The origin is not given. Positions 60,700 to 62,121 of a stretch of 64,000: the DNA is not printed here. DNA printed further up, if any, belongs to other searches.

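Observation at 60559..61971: Unannotated Cys-rich peptide plus radical SAM/SPASM maturase: candidate new ranthi/sactipeptide-type RiPP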

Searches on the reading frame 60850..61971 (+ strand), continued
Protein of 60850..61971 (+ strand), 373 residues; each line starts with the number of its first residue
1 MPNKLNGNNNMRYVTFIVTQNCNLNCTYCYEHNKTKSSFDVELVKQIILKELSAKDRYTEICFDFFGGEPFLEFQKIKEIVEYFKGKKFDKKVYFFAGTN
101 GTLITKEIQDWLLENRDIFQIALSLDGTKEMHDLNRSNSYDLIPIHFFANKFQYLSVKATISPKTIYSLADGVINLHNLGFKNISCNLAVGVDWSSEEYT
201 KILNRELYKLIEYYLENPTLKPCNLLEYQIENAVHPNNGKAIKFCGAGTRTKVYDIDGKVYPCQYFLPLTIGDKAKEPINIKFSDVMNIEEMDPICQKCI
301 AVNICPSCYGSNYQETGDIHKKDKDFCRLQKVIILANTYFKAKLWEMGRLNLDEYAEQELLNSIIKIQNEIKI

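Call 62: predict_structure(alignment_id=A1)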
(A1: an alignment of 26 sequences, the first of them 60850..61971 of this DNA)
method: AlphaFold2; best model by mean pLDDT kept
length: 373 residues; sequences in the alignment: 26
mean_pLDDT: 86.0   pTM: 0.86
mean pLDDT of the five models: 86.0, 84.7, 83.9, 81.6, 79.3
residues with pLDDT >= 90: 208; 70-90: 114; 50-70: 42; < 50: 9
segments of 3 or more residues with pLDDT < 50: 1-7
pLDDT, mean of each block of 10 residues (from residue 1): 49 89 76 79 97 92 91 97 93 94 97 95 96 93 96 91 93 97 87 86 97 97 92 81 74 87 58 56 77 80 68 68 82 95 95 92 93 84
secondary structure, 60 per line:
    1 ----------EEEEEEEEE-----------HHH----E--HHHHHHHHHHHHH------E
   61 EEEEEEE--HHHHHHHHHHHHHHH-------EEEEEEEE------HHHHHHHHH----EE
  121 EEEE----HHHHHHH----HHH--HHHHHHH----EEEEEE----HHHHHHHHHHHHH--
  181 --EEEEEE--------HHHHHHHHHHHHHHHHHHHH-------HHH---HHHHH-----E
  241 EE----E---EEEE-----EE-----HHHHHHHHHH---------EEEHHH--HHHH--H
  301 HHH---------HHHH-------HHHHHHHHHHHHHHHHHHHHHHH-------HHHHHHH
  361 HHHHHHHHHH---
elements in order: E11-19 H41-53 E60-67 H70-84 E92-99 H106-114 E119-124 H129-135 H145-151 E156-161 H166-178 E183-188 H197-216 H230-234 E240-242 E251-254 H267-276 E286-288 H294-297 H300-303 H313-316 H324-346 H354-370

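Call 65: fold_search(model_id=the predicted structure, library=pdb)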
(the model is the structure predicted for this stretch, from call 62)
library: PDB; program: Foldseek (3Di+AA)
matches with E <= 10: 1356; with E <= 0.001: 50
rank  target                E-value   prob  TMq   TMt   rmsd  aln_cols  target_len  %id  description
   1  5why_B                3.2e-19  1.00  0.69  0.61   4.7       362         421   24  Structural Insights into Thioether Bond Formation in the Biosynthesis of Sactipeptides (released 2017-07-26)
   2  5wgg_A                7.5e-18  1.00  0.69  0.60   6.1       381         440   22  Structural Insights into Thioether Bond Formation in the Biosynthesis of Sactipeptides (released 2017-07-26)
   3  5why_A                4.5e-17  1.00  0.69  0.63   4.5       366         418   24  Structural Insights into Thioether Bond Formation in the Biosynthesis of Sactipeptides (released 2017-07-26)
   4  4k36_A                8.1e-15  1.00  0.68  0.66   7.5       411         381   18  His6 tagged anSMEcpe with bound AdoMet (released 2013-05-08)
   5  4k39_A                1.1e-14  1.00  0.67  0.69   6.1       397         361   19  Native anSMEcpe with bound AdoMet and Cp18Cys peptide (released 2013-05-08)
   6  4k37_A                1.3e-14  1.00  0.64  0.66   6.3       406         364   20  Native anSMEcpe with bound AdoMet (released 2013-05-08)
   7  4k39_B                1.9e-14  1.00  0.65  0.68   6.1       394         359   19  Native anSMEcpe with bound AdoMet and Cp18Cys peptide (released 2013-05-08)
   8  4k38_B                2.0e-14  1.00  0.65  0.67   6.3       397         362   20  Native anSMEcpe with bound AdoMet and Kp18Cys peptide (released 2013-05-08)
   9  4k38_A                2.5e-14  1.00  0.65  0.66   6.3       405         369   20  Native anSMEcpe with bound AdoMet and Kp18Cys peptide (released 2013-05-08)
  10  4k36_B                3.8e-14  1.00  0.65  0.67   5.5       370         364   20  His6 tagged anSMEcpe with bound AdoMet (released 2013-05-08)
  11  4k37_B                6.9e-14  1.00  0.67  0.67   5.6       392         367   19  Native anSMEcpe with bound AdoMet (released 2013-05-08)
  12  8vpo                  4.9e-13  1.00  0.60  0.51   6.8       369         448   20  X-Ray Crystal Structure of TigE from Paramaledivibacter caminithermalis (released 2024-02-07)
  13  9gm3_A                6.4e-12  1.00  0.66  0.66   6.2       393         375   21  Crystal structure of the complex formed between the radical SAM protein ChlB and the leader region of its precursor su (released 2025-06-25)
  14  9gmc_A                8.1e-12  1.00  0.67  0.67   6.0       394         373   20  Crystal structure of the complex formed between the radical SAM protein ChlB and the R3A mutant of ChlA (released 2025-06-25)
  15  9gm3_C                1.1e-11  1.00  0.66  0.66   5.9       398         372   19  Crystal structure of the complex formed between the radical SAM protein ChlB and the leader region of its precursor su (released 2025-06-25)
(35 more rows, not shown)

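Call 69: search_dna_similar(query=window:60850-61971:+, collection=plasmids, mode=protein, max_rows=12)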
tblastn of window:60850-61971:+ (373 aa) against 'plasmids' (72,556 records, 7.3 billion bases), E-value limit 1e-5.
Records with a match: 193; places in all: 205; records where one place covers at least 80% of the query: 87.
Best place of each record, by identity: <60% 193.
By first word of the organism name: Bacillus 46; Clostridium 25; Rhizobium 17; Leisingera 14; Ralstonia 12; Paracoccus 10; Bradyrhizobium 9; Paraclostridium 3; Nostoc 3; Phocaeicola 2; and 42 more.
By predicted mobility (MOB-suite, as given by PLSDB): non-mobilizable 117; conjugative 48; mobilizable 28.
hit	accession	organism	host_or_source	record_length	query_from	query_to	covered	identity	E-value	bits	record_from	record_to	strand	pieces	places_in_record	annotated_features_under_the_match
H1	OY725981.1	Phocaeicola massiliensis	-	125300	15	346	89%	39.1%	5e-71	248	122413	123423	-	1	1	record has no annotation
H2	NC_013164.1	Anaerococcus prevotii DSM 20548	-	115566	14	344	89%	32.9%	1e-39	157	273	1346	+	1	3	radical SAM peptide maturase, CXXX-repeat target family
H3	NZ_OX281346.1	Thermococcus nautili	-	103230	18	355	91%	29.7%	5e-19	96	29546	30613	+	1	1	radical SAM protein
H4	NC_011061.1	Prosthecochloris aestuarii DSM 271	-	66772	2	354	95%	27.1%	8e-20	99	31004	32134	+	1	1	nlpM: nif11-like peptide radical SAM maturase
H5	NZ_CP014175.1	Clostridium argentinense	Microbial isolate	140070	14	347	90%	28.2%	7e-14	81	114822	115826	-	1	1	radical SAM/SPASM domain-containing protein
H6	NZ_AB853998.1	Clostridium argentinense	-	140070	14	347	90%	28.2%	7e-14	81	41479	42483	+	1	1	radical SAM/SPASM domain-containing protein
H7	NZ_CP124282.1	Paraclostridium sordellii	Procyon lotor,whole organism,intestine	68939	15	305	78%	30.5%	2e-22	106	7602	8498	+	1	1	radical SAM protein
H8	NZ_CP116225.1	Actinomyces oris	Homo sapiens,Cell culture,oral cavity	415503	8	340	89%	26.0%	3e-20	100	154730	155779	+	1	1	radical SAM protein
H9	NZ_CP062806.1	Cupriavidus basilensis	Cell culture,Sediment of a freshwater ...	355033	14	331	85%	27.1%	4e-21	102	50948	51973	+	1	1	peaB: quinohemoprotein amine dehydrogenase maturation protein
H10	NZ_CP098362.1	Paracoccus sp. TOH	cell cuture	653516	1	331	89%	25.9%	3e-20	100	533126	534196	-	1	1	peaB: quinohemoprotein amine dehydrogenase maturation protein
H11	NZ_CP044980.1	Bacillus thuringiensis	whole organism,soil sample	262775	9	328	86%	26.6%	1e-13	80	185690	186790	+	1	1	radical SAM protein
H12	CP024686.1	Bacillus wiedmannii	cell culture,soil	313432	18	329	84%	27.3%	2e-19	97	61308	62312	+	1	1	scfB: thioether cross-link-forming SCIFF peptide maturase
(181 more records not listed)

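Call 78: search_protein_families(library=padloc, proteins=[window:60850-61971:+], max_evalue=0.01)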
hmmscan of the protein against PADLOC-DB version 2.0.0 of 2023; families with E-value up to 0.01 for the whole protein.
window:60850-61971:+ (373 aa): 2 families
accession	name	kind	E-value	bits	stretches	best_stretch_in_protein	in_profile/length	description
PDLC02903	pVip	-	1e-13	49.4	1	14-131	2-106/257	Viperins not associated with kinases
PDLC02904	pVip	-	2.3e-11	41.7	1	14-131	5-113/262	Viperins associated with kinases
